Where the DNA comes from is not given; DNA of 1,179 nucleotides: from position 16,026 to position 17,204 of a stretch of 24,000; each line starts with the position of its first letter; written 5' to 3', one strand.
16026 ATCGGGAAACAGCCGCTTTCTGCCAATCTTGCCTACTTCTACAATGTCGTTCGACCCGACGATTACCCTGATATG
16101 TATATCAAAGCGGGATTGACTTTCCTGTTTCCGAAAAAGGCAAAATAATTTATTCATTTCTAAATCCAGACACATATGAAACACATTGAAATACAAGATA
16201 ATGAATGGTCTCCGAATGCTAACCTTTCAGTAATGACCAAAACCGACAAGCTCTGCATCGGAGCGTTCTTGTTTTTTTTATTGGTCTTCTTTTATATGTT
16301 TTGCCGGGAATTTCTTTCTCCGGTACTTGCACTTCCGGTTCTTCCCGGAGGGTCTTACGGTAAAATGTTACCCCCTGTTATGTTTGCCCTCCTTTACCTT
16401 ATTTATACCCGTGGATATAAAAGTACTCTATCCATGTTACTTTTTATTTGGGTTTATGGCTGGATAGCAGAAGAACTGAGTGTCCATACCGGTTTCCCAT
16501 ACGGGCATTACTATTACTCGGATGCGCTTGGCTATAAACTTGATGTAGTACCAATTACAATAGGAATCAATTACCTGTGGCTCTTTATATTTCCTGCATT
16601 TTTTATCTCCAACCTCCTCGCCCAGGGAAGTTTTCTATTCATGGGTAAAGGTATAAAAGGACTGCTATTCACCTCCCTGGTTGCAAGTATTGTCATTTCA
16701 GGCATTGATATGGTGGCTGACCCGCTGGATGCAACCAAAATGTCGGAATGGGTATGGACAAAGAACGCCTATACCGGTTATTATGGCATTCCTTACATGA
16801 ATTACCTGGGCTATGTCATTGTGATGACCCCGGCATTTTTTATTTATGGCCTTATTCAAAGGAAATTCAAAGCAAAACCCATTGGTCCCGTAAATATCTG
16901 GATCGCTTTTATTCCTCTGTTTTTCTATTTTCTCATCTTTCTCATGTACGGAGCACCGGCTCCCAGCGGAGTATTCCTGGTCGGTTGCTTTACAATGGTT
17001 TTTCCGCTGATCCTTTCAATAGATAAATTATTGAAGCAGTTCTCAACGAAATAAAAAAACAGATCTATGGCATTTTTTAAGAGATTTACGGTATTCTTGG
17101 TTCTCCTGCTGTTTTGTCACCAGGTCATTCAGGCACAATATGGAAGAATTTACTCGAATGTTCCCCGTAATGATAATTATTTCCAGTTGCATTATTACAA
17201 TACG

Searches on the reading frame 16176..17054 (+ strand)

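Call 6: search_protein_families(library=pfam, proteins=[window:16176-17054:+], max_evalue=0.001)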
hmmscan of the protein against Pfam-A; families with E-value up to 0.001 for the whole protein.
window:16176-17054:+ (292 aa): 1 family
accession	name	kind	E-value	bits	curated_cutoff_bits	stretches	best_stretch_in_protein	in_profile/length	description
PF04240.17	Caroten_synth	-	2.4e-22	80.4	25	1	69-257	11-190/209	Carotenoid biosynthesis protein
